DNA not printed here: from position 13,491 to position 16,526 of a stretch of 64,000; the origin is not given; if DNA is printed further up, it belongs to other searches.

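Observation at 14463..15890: Full-length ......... intein splits the catalytic cysteine of a WbpA/WecC-type nucleotide-sugar dehydrogenase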

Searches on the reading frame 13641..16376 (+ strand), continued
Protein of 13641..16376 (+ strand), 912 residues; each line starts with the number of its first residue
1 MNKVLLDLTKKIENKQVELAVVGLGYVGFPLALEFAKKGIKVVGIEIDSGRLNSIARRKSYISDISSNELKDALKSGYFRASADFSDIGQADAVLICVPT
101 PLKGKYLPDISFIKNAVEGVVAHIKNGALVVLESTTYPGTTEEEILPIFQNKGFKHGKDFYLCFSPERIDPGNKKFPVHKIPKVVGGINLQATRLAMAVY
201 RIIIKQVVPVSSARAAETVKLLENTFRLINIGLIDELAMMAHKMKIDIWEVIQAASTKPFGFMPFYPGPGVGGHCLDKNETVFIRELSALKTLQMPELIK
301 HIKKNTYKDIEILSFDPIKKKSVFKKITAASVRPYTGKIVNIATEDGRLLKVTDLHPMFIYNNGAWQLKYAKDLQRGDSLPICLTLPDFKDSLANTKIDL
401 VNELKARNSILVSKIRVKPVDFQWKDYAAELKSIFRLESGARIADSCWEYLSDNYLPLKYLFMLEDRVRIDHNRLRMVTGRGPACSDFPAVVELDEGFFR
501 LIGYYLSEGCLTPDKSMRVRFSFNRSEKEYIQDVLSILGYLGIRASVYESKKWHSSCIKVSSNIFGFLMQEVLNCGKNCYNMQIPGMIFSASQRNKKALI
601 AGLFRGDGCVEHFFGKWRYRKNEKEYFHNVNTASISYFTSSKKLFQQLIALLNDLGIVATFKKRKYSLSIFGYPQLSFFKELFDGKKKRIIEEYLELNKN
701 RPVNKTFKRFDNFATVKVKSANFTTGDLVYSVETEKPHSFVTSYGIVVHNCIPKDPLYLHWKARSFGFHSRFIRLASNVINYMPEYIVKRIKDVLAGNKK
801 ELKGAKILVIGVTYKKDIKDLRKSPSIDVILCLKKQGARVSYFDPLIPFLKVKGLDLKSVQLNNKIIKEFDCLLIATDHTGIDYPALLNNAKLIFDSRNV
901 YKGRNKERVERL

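Call 9: find_homologous_proteins(query=window:13641-16376:+, max_evalue=1e-10)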
Query window:13641-16376:+ (912 aa): 1408 proteins with E <= 1e-10 among 8000 candidates; the best 120 are listed.
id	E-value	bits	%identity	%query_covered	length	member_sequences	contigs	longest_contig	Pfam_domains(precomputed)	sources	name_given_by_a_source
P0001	0.0e+0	2074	100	100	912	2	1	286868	PF00984.25,PF03446.22,PF14528.12,PF03721.21,PF03720.23,PF14890.12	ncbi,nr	ncbi:MAG: nucleotide sugar dehydrogenase [Candidatus Omnitrophica bacterium]|nr:nucleotide sugar deh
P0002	0.0e+0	1889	90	100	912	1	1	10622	PF00984.25,PF14528.12,PF03721.21,PF03720.23,PF14890.12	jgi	-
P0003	0.0e+0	1874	89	100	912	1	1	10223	PF00984.25,PF03446.22,PF14528.12,PF03721.21,PF03720.23,PF14890.12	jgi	-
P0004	0.0e+0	1824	87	100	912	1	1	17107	PF00984.25,PF14528.12,PF03721.21,PF03720.23,PF14890.12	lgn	-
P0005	0.0e+0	1761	84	100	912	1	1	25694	PF00984.25,PF03446.22,PF14528.12,PF03721.21,PF03720.23,PF14890.12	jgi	-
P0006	0.0e+0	1727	83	99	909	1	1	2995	PF00984.25,PF03446.22,PF14528.12,PF03721.21,PF03720.23,PF14890.12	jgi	jgi:nucleotide sugar dehydrogenase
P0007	0.0e+0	1411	67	100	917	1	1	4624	PF00984.25,PF03446.22,PF14528.12,PF03721.21,PF03720.23,PF14890.12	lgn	-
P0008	0.0e+0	1387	65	100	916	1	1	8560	PF00984.25,PF03446.22,PF14528.12,PF03721.21,PF03720.23,PF14890.12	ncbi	-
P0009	0.0e+0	1371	65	98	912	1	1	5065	PF00984.25,PF02558.23,PF03446.22,PF14528.12,PF03721.21,PF03720.23,PF02737.25,PF14890.12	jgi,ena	-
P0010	0.0e+0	1370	65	97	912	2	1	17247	PF00984.25,PF03446.22,PF14528.12,PF03721.21,PF03720.23,PF14890.12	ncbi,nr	ncbi:MAG: nucleotide sugar dehydrogenase [Candidatus Omnitrophota bacterium]|nr:nucleotide sugar deh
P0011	0.0e+0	1352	64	99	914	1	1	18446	PF00984.25,PF03446.22,PF14528.12,PF03721.21,PF03720.23,PF14890.12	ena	-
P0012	0.0e+0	1351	62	100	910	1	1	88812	PF00984.25,PF03446.22,PF14528.12,PF03721.21,PF03720.23,PF14890.12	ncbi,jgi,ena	ncbi:MAG: nucleotide sugar dehydrogenase [Candidatus Omnitrophota bacterium]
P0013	0.0e+0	1349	63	100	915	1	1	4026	PF00984.25,PF03446.22,PF14528.12,PF03721.21,PF03720.23,PF14890.12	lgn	-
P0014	0.0e+0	1345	63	100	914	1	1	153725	PF00984.25,PF03446.22,PF14528.12,PF03721.21,PF03720.23,PF14890.12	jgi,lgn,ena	-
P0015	0.0e+0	1343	62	100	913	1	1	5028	PF00984.25,PF03446.22,PF14528.12,PF03721.21,PF03720.23,PF02737.25,PF14890.12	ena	-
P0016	0.0e+0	1335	62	100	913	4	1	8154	PF00984.25,PF14528.12,PF03721.21,PF03720.23,PF14890.12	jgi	jgi:nucleotide sugar dehydrogenase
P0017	0.0e+0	1334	62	99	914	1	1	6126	PF00984.25,PF02558.23,PF03446.22,PF14528.12,PF03721.21,PF03720.23,PF14890.12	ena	-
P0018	0.0e+0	1330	63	100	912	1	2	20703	PF00984.25,PF03446.22,PF14528.12,PF03721.21,PF03720.23,PF14890.12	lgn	-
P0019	0.0e+0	1328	62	100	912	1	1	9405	PF00984.25,PF03446.22,PF14528.12,PF03721.21,PF03720.23,PF14890.12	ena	-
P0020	0.0e+0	1324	62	100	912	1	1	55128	PF00984.25,PF03446.22,PF14528.12,PF03721.21,PF03720.23,PF14890.12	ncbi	ncbi:MAG: nucleotide sugar dehydrogenase [Candidatus Omnitrophota bacterium]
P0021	0.0e+0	1321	62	99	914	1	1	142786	PF00984.25,PF03446.22,PF14528.12,PF03721.21,PF03720.23,PF14890.12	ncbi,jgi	jgi:nucleotide sugar dehydrogenase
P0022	0.0e+0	1321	62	100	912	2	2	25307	PF00984.25,PF03446.22,PF14528.12,PF03721.21,PF03720.23,PF14890.12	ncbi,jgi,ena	-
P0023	0.0e+0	1319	61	100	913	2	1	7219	PF00984.25,PF02558.23,PF03446.22,PF14528.12,PF01210.30,PF03721.21,PF03720.23,PF02737.25,PF14890.12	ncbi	-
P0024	0.0e+0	1316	61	100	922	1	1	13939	PF00984.25,PF03446.22,PF14528.12,PF03721.21,PF03720.23,PF14890.12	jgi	jgi:nucleotide sugar dehydrogenase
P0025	0.0e+0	1312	62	100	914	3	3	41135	PF00984.25,PF03446.22,PF14528.12,PF03721.21,PF03720.23,PF02737.25,PF14890.12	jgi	jgi:nucleotide sugar dehydrogenase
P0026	0.0e+0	1310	62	100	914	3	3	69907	PF00984.25,PF03446.22,PF14528.12,PF03721.21,PF03720.23,PF14890.12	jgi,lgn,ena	-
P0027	0.0e+0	1309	63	97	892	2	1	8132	PF00984.25,PF02254.25,PF03446.22,PF14528.12,PF03721.21,PF03720.23,PF14890.12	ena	-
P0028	0.0e+0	1301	61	100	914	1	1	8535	PF00984.25,PF03446.22,PF14528.12,PF03721.21,PF03720.23,PF14890.12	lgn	-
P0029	0.0e+0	1278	60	100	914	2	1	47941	PF00984.25,PF03446.22,PF14528.12,PF03721.21,PF03720.23,PF14890.12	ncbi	-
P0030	0.0e+0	1244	60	97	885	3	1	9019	PF00984.25,PF02558.23,PF03446.22,PF14528.12,PF03721.21,PF03720.23,PF14890.12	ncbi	ncbi:MAG: hypothetical protein A3D27_00925, partial [Omnitrophica WOR_2 bacterium RIFCSPHIGHO2_02_FU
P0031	0.0e+0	1216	58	99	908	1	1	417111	PF00984.25,PF03446.22,PF14528.12,PF03721.21,PF03720.23,PF14890.12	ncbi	ncbi:MAG: nucleotide sugar dehydrogenase [Candidatus Omnitrophota bacterium]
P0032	0.0e+0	1118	85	63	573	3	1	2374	PF14528.12,PF03720.23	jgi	-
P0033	0.0e+0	1070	53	100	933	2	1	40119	PF00984.25,PF02558.23,PF03446.22,PF14528.12,PF03721.21,PF03720.23,PF14890.12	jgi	jgi:nucleotide sugar dehydrogenase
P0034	0.0e+0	1061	54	98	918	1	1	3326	PF00984.25,PF03446.22,PF14528.12,PF03721.21,PF03720.23,PF14890.12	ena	-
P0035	0.0e+0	1038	51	100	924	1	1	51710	PF00984.25,PF03446.22,PF14528.12,PF03721.21,PF03720.23,PF14890.12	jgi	jgi:nucleotide sugar dehydrogenase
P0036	0.0e+0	1024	75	45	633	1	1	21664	PF00984.25,PF03446.22,PF03721.21,PF03720.23,PF14890.12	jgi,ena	-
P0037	0.0e+0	1017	65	73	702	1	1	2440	PF00984.25,PF03446.22,PF14528.12,PF03721.21,PF14890.12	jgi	-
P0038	8.1e-288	975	50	100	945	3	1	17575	PF00984.25,PF03446.22,PF03721.21,PF03720.23,PF02737.25,PF14890.12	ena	-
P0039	4.7e-285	966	49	100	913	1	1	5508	PF00984.25,PF14528.12,PF03721.21,PF03720.23,PF14890.12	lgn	-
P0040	1.2e-278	945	47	99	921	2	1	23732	PF00984.25,PF03446.22,PF14528.12,PF03721.21,PF03720.23,PF02737.25,PF14890.12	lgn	-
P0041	5.7e-276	936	48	98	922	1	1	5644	PF00984.25,PF03446.22,PF03721.21,PF03720.23,PF14890.12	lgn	-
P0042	3.6e-271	920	47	99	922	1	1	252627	PF00984.25,PF03446.22,PF14528.12,PF03721.21,PF03720.23,PF14890.12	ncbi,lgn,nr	ncbi:MAG: nucleotide sugar dehydrogenase [Candidatus Omnitrophota bacterium]|nr:nucleotide sugar deh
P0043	3.6e-271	920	46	99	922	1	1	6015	PF00984.25,PF03446.22,PF14528.12,PF03721.21,PF03720.23,PF14890.12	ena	-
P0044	7.6e-270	916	47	98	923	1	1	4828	PF00984.25,PF03446.22,PF14528.12,PF03721.21,PF03720.23,PF02737.25,PF14890.12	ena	-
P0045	1.7e-269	915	46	99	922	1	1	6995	PF00984.25,PF03446.22,PF14528.12,PF03721.21,PF03720.23,PF14890.12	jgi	jgi:nucleotide sugar dehydrogenase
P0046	1.6e-268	912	46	98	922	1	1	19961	PF00984.25,PF03446.22,PF14528.12,PF03721.21,PF03720.23,PF14890.12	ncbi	-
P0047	3.6e-268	910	46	99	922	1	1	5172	PF00984.25,PF03446.22,PF14528.12,PF03721.21,PF03720.23,PF14890.12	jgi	-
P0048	1.4e-267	908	46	99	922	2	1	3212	PF00984.25,PF03446.22,PF14528.12,PF03721.21,PF03720.23,PF14890.12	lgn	-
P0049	2.6e-267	908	46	99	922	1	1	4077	PF00984.25,PF03446.22,PF14528.12,PF03721.21,PF03720.23,PF14890.12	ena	-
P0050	1.3e-266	905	47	99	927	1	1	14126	PF00984.25,PF03446.22,PF14528.12,PF03721.21,PF03720.23,PF14890.12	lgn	-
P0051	5.4e-266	903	45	100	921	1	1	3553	PF00984.25,PF03446.22,PF14528.12,PF03721.21,PF03720.23,PF14890.12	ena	-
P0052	2.2e-265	901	47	99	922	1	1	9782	PF00984.25,PF03446.22,PF03721.21,PF03720.23,PF14890.12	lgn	-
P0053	2.8e-265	901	47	99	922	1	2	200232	PF00984.25,PF03446.22,PF14528.12,PF03721.21,PF03720.23,PF14890.12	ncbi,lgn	ncbi:MAG: nucleotide sugar dehydrogenase [Candidatus Omnitrophota bacterium]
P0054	2.5e-264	898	46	98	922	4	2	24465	PF00984.25,PF03446.22,PF14528.12,PF03721.21,PF03720.23,PF14890.12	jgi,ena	-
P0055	9.5e-264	896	46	99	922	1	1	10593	PF00984.25,PF03446.22,PF14528.12,PF03721.21,PF03720.23,PF14890.12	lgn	-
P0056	6.9e-263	893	47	98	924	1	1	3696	PF00984.25,PF03446.22,PF14528.12,PF03721.21,PF03720.23,PF14890.12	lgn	-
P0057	1.9e-262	891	45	97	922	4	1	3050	PF00984.25,PF03446.22,PF14528.12,PF03721.21,PF03720.23,PF14890.12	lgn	-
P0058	2.2e-261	888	46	97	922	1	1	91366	PF00984.25,PF03446.22,PF14528.12,PF03721.21,PF03720.23,PF14890.12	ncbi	-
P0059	5.6e-261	887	46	98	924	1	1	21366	PF00984.25,PF03446.22,PF14528.12,PF03721.21,PF03720.23,PF14890.12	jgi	-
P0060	2.7e-260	884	46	98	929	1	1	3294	PF00984.25,PF03446.22,PF14528.12,PF03721.21,PF03720.23,PF14890.12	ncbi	-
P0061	3.3e-260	884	46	99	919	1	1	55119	PF00984.25,PF03446.22,PF14528.12,PF03721.21,PF03720.23,PF14890.12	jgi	jgi:UDP-N-acetyl-D-mannosaminuronate dehydrogenase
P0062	1.9e-259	882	46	100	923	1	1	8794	PF00984.25,PF03446.22,PF14528.12,PF03721.21,PF03720.23,PF14890.12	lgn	-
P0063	2.4e-259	881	45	99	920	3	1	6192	PF00984.25,PF03446.22,PF14528.12,PF03721.21,PF03720.23,PF14890.12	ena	-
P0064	7.7e-259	880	45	100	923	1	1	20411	PF00984.25,PF03446.22,PF14528.12,PF03721.21,PF03720.23,PF14890.12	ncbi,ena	-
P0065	1.6e-258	878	45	100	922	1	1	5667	PF00984.25,PF03446.22,PF14528.12,PF03721.21,PF03720.23,PF14890.12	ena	-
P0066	1.8e-258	878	45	99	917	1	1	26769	PF00984.25,PF03446.22,PF14528.12,PF03721.21,PF03720.23,PF14890.12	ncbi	-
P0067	4.1e-258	877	47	98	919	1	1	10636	PF00984.25,PF03446.22,PF14528.12,PF03721.21,PF03720.23,PF14890.12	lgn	-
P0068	9.9e-257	873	45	100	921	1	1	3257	PF00984.25,PF03446.22,PF14528.12,PF03721.21,PF03720.23,PF14890.12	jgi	jgi:nucleotide sugar dehydrogenase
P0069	1.4e-256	872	47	99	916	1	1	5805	PF00984.25,PF03446.22,PF14528.12,PF03721.21,PF03720.23,PF14890.12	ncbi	-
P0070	2.6e-256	871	44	99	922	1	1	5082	PF00984.25,PF03446.22,PF14528.12,PF03721.21,PF03720.23,PF14890.12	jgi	-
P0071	4.8e-256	870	45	100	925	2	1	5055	PF00984.25,PF03446.22,PF14528.12,PF03721.21,PF03720.23,PF14890.12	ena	-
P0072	4.9e-256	870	45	99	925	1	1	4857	PF00984.25,PF03446.22,PF14528.12,PF03721.21,PF03720.23,PF14890.12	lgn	-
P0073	5.6e-256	870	45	98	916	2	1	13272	PF00984.25,PF03446.22,PF14528.12,PF03721.21,PF03720.23,PF14890.12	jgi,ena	-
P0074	7.1e-256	870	45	100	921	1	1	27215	PF00984.25,PF03446.22,PF14528.12,PF03721.21,PF03720.23,PF14890.12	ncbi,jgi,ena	-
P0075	3.5e-254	864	45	99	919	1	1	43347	PF00984.25,PF03446.22,PF03721.21,PF03720.23,PF14890.12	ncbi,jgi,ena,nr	ncbi:MAG: hypothetical protein AUJ70_00490 [Candidatus Omnitrophica bacterium CG1_02_40_15]|nr:MAG: 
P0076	4.3e-253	860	47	96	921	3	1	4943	PF00984.25,PF03446.22,PF14528.12,PF03721.21,PF03720.23,PF14890.12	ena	-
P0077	5.7e-253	860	46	99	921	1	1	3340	PF00984.25,PF03446.22,PF14528.12,PF03721.21,PF03720.23,PF14890.12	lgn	-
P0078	2.8e-252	858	45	99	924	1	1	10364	PF00984.25,PF03446.22,PF14528.12,PF03721.21,PF03720.23,PF14890.12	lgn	-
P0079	2.9e-252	858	46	98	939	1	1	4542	PF00984.25,PF03446.22,PF14528.12,PF03721.21,PF03720.23,PF14890.12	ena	-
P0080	5.0e-252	857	46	98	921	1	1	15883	PF00984.25,PF03446.22,PF14528.12,PF03721.21,PF03720.23,PF14890.12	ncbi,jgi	ncbi:MAG: nucleotide sugar dehydrogenase [Candidatus Omnitrophota bacterium]|jgi:nucleotide sugar de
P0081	9.2e-252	856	46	96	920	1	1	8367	PF00984.25,PF03446.22,PF03721.21,PF03720.23,PF14890.12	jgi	jgi:nucleotide sugar dehydrogenase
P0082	9.2e-251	853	46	99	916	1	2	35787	PF00984.25,PF03446.22,PF14528.12,PF03721.21,PF03720.23,PF14890.12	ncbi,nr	ncbi:MAG: nucleotide sugar dehydrogenase [Candidatus Omnitrophica bacterium]|nr:nucleotide sugar deh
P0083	2.4e-250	851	45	98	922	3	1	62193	PF00984.25,PF03446.22,PF14528.12,PF03721.21,PF03720.23,PF14890.12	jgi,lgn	-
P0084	2.8e-250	851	45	99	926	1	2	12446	PF00984.25,PF03446.22,PF14528.12,PF03721.21,PF03720.23,PF14890.12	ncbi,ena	-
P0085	1.4e-249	849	45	99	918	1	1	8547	PF00984.25,PF03446.22,PF14528.12,PF03721.21,PF03720.23,PF14890.12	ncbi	-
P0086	1.7e-249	849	44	99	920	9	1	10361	PF00984.25,PF03446.22,PF14528.12,PF03721.21,PF03720.23,PF14890.12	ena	-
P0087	2.8e-249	848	45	99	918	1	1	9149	PF00984.25,PF03446.22,PF03721.21,PF03720.23,PF14890.12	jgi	jgi:UDP-N-acetyl-D-mannosaminuronate dehydrogenase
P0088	1.3e-248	846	46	99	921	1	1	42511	PF00984.25,PF03446.22,PF14528.12,PF03721.21,PF03720.23,PF14890.12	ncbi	-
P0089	2.4e-248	845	44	100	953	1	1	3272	PF00984.25,PF03446.22,PF14528.12,PF03721.21,PF03720.23,PF14890.12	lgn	-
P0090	1.9e-247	842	45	98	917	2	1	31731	PF00984.25,PF02558.23,PF03446.22,PF14528.12,PF03721.21,PF03720.23,PF14890.12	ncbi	-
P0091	1.1e-246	839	59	47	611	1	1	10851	PF00984.25,PF03446.22,PF03721.21,PF03720.23,PF14890.12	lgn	-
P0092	1.2e-246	839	44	98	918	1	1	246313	PF00984.25,PF03446.22,PF14528.12,PF03721.21,PF03720.23,PF14890.12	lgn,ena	-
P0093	1.9e-246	838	63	63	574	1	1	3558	PF14528.12,PF03720.23,PF14890.12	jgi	jgi:hypothetical protein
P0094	1.7e-245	835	62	46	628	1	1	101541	PF00984.25,PF02558.23,PF03446.22,PF03721.21,PF03720.23,PF14890.12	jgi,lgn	jgi:nucleotide sugar dehydrogenase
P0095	6.2e-245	833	44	99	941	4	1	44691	PF00984.25,PF03446.22,PF14528.12,PF03721.21,PF03720.23,PF14890.12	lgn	-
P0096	1.2e-243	829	63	44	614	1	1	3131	PF00984.25,PF03446.22,PF03721.21,PF03720.23,PF14890.12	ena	-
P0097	4.6e-241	821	43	99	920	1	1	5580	PF00984.25,PF03446.22,PF14528.12,PF03721.21,PF03720.23,PF14890.12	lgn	-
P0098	4.2e-239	814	43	98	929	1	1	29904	PF00984.25,PF03446.22,PF14528.12,PF03721.21,PF03720.23,PF14890.12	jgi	jgi:nucleotide sugar dehydrogenase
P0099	5.8e-239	814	43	100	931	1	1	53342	PF00984.25,PF03446.22,PF14528.12,PF03721.21,PF03720.23,PF14890.12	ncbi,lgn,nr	ncbi:MAG: nucleotide sugar dehydrogenase [Candidatus Omnitrophica bacterium]|nr:nucleotide sugar deh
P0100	1.8e-238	812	42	99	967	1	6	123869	PF00984.25,PF03446.22,PF14528.12,PF03721.21,PF03720.23,PF14890.12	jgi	-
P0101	5.4e-237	807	43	98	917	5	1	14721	PF00984.25,PF03446.22,PF14528.12,PF03721.21,PF03720.23,PF14890.12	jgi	-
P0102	2.1e-235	802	45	98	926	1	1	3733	PF00984.25,PF03446.22,PF14528.12,PF03721.21,PF03720.23,PF14890.12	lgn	-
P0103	3.7e-234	798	44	99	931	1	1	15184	PF00984.25,PF03446.22,PF14528.12,PF03721.21,PF03720.23,PF14890.12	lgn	-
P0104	3.9e-234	798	42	99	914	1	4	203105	PF00984.25,PF03446.22,PF14528.12,PF03721.21,PF03720.23,PF14890.12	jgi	jgi:nucleotide sugar dehydrogenase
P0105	7.2e-234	797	43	99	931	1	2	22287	PF00984.25,PF03446.22,PF14528.12,PF03721.21,PF03720.23,PF14890.12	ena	-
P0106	1.9e-233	796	42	98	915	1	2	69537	PF00984.25,PF03446.22,PF14528.12,PF03721.21,PF03720.23,PF14890.12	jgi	-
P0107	1.7e-232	792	42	100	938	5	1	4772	PF00984.25,PF03446.22,PF14528.12,PF03721.21,PF03720.23,PF14890.12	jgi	jgi:nucleotide sugar dehydrogenase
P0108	1.8e-231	789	42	99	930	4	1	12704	PF00984.25,PF03446.22,PF14528.12,PF03721.21,PF03720.23,PF14890.12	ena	-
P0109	7.2e-230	784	42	98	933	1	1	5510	PF00984.25,PF03446.22,PF14528.12,PF03721.21,PF03720.23,PF14890.12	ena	-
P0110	9.0e-230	783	42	99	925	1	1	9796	PF00984.25,PF03446.22,PF14528.12,PF03721.21,PF03720.23,PF14890.12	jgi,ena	-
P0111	3.6e-229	781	41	99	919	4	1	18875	PF00984.25,PF03446.22,PF14528.12,PF03721.21,PF03720.23,PF02737.25,PF14890.12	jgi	-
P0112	5.3e-229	781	42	99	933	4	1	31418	PF00984.25,PF03446.22,PF14528.12,PF03721.21,PF03720.23,PF14890.12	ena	-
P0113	2.9e-228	778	43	98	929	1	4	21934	PF00984.25,PF03446.22,PF14528.12,PF03721.21,PF03720.23,PF14890.12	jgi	jgi:nucleotide sugar dehydrogenase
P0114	9.9e-228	777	43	98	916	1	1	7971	PF00984.25,PF03446.22,PF14528.12,PF03721.21,PF03720.23,PF14890.12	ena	-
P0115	1.9e-227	776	43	89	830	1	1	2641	PF00984.25,PF14528.12,PF03721.21,PF03720.23,PF14890.12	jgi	-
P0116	2.3e-227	775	40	99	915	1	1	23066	PF00984.25,PF03446.22,PF14528.12,PF03721.21,PF03720.23,PF14890.12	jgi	jgi:UDP-N-acetyl-D-mannosaminuronate dehydrogenase/intein/homing endonuclease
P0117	4.1e-227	775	43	98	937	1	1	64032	PF00984.25,PF03446.22,PF14528.12,PF03721.21,PF03720.23,PF14890.12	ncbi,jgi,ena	ncbi:MAG TPA: nucleotide sugar dehydrogenase [Pyrinomonadaceae bacterium]|jgi:UDP-N-acetyl-D-mannosa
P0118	4.5e-227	774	43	98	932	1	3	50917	PF00984.25,PF03446.22,PF14528.12,PF03721.21,PF03720.23,PF14890.12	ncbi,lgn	-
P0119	5.4e-227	774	43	98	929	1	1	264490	PF00984.25,PF03446.22,PF14528.12,PF03721.21,PF03720.23,PF14890.12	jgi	jgi:nucleotide sugar dehydrogenase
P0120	1.6e-226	773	43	98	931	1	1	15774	PF00984.25,PF14528.12,PF03721.21,PF03720.23,PF14890.12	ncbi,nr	ncbi:MAG TPA: nucleotide sugar dehydrogenase [Blastocatellia bacterium]|nr:nucleotide sugar dehydrog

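Call 35: find_encoding_contigs(protein=P0002, flank=3000, max_places=1)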
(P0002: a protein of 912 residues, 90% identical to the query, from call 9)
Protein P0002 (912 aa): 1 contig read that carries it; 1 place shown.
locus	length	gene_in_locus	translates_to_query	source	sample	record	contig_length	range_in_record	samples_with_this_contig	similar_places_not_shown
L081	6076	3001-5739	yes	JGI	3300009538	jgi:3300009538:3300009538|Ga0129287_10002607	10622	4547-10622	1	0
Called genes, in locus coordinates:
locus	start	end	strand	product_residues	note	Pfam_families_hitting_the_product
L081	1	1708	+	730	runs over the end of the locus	-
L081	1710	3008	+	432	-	PF03721:UDPG_MGDP_dh_N, PF03807:F420_oxidored (faint), PF00984:UDPG_MGDP_dh, PF03720:UDPG_MGDP_dh_C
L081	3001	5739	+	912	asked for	PF03721:UDPG_MGDP_dh_N, PF00984:UDPG_MGDP_dh, PF14890:Intein_splicing, PF14528:LAGLIDADG_3 (weak), PF03720:UDPG_MGDP_dh_C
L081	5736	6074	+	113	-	?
